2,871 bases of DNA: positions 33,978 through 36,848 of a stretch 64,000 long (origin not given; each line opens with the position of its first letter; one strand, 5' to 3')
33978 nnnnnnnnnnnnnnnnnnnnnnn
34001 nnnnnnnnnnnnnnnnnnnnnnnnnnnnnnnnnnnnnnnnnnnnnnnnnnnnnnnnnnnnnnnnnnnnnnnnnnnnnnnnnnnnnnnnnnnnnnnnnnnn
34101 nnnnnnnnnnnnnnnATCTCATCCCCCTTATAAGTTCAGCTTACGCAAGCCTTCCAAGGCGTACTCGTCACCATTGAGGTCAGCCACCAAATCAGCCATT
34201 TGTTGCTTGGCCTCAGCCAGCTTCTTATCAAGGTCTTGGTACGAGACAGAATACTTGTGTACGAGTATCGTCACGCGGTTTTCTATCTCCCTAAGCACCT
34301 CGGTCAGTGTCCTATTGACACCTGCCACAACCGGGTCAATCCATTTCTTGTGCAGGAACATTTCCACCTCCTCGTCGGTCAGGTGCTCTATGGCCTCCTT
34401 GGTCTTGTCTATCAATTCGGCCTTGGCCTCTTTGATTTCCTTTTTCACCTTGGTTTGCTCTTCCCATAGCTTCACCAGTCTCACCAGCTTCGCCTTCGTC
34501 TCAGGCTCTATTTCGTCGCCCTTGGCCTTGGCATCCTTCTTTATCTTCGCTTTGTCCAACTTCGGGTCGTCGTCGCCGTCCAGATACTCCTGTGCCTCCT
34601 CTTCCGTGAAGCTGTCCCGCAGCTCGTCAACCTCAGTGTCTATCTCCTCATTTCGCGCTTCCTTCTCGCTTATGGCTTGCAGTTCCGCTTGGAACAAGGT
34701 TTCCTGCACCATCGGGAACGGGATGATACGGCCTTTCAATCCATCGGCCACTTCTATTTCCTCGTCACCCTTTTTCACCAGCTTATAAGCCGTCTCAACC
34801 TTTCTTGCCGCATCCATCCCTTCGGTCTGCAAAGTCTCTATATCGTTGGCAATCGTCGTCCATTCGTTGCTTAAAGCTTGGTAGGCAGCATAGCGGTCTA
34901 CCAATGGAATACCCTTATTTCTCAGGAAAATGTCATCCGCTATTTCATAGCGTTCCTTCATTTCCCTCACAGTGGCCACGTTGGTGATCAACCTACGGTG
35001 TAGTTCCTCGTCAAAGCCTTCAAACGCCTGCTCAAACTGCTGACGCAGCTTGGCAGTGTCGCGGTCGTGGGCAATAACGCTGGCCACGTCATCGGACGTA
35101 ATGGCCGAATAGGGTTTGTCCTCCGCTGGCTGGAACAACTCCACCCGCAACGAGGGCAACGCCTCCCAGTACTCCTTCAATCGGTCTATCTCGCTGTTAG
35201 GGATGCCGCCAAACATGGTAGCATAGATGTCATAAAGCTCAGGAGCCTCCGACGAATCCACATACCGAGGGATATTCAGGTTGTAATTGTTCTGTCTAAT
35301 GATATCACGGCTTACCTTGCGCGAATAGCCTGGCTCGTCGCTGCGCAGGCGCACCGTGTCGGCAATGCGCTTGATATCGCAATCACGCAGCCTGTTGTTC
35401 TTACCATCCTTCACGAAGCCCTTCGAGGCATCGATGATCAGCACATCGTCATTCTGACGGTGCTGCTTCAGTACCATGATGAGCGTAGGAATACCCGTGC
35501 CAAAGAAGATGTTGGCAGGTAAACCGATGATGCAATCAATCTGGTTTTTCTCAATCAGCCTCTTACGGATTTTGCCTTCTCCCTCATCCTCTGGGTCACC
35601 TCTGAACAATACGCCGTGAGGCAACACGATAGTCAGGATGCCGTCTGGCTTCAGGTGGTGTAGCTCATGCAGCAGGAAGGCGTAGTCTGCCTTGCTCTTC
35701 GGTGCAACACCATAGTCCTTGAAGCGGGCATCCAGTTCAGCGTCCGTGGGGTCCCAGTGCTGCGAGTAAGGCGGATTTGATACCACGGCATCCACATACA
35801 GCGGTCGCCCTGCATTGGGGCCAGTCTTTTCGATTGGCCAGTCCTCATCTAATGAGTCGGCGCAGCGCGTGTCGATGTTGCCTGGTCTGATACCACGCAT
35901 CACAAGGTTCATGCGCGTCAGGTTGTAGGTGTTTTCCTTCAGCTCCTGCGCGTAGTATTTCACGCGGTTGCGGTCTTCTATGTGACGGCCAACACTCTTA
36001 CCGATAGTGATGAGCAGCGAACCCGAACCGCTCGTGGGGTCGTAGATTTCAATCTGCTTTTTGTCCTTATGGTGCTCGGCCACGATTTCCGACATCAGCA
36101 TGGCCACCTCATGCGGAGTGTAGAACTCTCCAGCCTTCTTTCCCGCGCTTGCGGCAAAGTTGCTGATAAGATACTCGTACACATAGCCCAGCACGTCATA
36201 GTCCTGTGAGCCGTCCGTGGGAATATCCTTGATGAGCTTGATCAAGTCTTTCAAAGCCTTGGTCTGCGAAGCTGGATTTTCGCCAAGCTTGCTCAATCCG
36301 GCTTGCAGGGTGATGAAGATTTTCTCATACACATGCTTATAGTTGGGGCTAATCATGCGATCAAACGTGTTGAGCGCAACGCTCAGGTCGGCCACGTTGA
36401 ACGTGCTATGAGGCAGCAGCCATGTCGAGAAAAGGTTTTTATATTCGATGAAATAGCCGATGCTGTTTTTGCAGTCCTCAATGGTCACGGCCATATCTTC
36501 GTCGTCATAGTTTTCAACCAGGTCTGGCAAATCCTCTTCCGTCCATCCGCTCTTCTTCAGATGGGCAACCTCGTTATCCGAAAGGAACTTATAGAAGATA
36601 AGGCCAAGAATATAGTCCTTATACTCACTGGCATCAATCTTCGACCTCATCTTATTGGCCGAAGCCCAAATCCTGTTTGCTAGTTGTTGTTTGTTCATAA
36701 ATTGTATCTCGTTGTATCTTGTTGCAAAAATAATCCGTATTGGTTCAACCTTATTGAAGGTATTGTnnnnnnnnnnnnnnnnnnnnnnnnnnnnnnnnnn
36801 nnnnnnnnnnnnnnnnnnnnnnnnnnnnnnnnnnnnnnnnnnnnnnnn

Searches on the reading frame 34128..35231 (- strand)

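Call 69: search_protein_families(library=pfam, proteins=[window:34128-35231:-], max_evalue=1)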
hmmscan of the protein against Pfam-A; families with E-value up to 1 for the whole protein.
window:34128-35231:- (367 aa): 6 families
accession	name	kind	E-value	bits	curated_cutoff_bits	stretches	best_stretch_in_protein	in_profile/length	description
PF00617.24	RasGEF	-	0.046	14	23.1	1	7-69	93-142/181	RasGEF domain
PF19538.4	DUF6062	-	0.086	12.7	27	1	237-337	128-223/243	Family of unknown function (DUF6062)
PF15278.12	Sec3_C_2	-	0.17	12.7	27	1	254-304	6-57/86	Sec3 exocyst complex subunit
PF14612.12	Ino80_Iec3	-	0.21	12.2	27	0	329-355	29-55/70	IEC3 subunit of the Ino80 complex, chromatin re-modelling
PF04691.17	ApoC-I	-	0.28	11.5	28.3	1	261-289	10-38/61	Apolipoprotein C-I (ApoC-1)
PF08656.15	DASH_Dad3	-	0.29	11.7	23.1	0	331-365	12-47/76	DASH complex subunit Dad3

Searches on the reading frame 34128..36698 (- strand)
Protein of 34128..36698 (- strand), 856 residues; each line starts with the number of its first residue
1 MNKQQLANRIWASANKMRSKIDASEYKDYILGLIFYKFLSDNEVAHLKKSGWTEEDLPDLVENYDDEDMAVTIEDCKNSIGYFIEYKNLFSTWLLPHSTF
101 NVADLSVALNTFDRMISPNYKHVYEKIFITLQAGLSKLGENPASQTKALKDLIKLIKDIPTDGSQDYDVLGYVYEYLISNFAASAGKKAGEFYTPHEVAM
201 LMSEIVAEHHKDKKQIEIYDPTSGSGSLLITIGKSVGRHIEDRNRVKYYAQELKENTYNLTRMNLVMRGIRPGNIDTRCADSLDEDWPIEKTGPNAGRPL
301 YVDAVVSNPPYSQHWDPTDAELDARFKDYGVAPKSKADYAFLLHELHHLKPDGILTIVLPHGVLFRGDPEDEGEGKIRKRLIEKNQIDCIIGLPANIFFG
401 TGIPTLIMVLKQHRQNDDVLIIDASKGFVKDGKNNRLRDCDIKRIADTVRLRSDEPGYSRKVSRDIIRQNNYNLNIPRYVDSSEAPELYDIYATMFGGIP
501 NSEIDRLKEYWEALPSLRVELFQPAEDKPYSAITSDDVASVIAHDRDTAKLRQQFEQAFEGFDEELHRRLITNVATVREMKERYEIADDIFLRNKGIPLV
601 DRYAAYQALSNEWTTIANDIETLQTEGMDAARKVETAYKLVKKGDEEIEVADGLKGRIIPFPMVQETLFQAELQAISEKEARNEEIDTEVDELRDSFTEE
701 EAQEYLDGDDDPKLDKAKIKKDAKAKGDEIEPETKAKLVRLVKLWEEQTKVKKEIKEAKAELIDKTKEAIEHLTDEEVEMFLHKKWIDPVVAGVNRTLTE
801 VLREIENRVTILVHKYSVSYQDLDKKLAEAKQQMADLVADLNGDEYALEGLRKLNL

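Call 4: search_protein_families(library=pfam, proteins=[window:34128-36698:-], max_evalue=0.01)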
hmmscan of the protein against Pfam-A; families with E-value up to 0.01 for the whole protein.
window:34128-36698:- (856 aa): 3 families
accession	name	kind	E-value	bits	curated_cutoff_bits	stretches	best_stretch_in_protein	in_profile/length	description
PF02384.22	N6_Mtase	-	8.4e-99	331.2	20.4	1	166-485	2-308/311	N-6 DNA Methylase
PF12161.14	HsdM_N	-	4e-13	50.6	24.5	1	6-155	1-134/135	HsdM N-terminal domain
PF07669.17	Eco57I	-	7.5e-07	29.8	25.3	1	302-398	75-171/171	Eco57I restriction-modification methylase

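Call 5: search_protein_families(library=padloc, proteins=[window:34128-36698:-], max_evalue=0.01)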
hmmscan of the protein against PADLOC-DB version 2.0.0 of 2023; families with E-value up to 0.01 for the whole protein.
window:34128-36698:- (856 aa): 28 families (the best 25 are shown)
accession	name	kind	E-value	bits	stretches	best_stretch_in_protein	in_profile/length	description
PDLC03022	MTase_I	-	0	1158.6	1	1-854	1-854/857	Type I methyltransferase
PDLC03020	MTase_I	-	3.9e-179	594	1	1-399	1-392/410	Type I methyltransferase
PDLC03027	MTase_I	-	7.5e-149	495.7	2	137-840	104-805/810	Type I methyltransferase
PDLC03031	MTase_I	-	4.3e-103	344.1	1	4-841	6-831/834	Type I methyltransferase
PDLC03032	MTase_I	-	1.3e-101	339.2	2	164-833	134-776/1001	Type I methyltransferase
PDLC03019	MTase_I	-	3.7e-56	189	2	158-484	138-462/932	Type I methyltransferase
PDLC03038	MTase_I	-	3.1e-50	168.9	1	2-492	5-463/896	Type I methyltransferase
PDLC03240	MTase_II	-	4.4e-48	162.3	1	8-493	10-479/511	Type II methyltransferase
PDLC03039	MTase_I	-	7.1e-48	161.2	2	167-485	146-456/708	Type I methyltransferase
PDLC03029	MTase_I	-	1.4e-47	160.5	1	2-440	5-439/661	Type I methyltransferase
PDLC03033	MTase_I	-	1.6e-46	157.4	1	22-482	29-494/541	Type I methyltransferase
PDLC03021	MTase_I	-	7e-45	151.8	1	28-485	28-457/491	Type I methyltransferase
PDLC03028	MTase_I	-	6.5e-43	145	2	164-487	871-1197/1236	Type I methyltransferase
PDLC04134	mad2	-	1.5e-41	140.8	1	2-448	137-483/492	mads_2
PDLC03035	MTase_I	-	2e-37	127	1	2-467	6-446/653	Type I methyltransferase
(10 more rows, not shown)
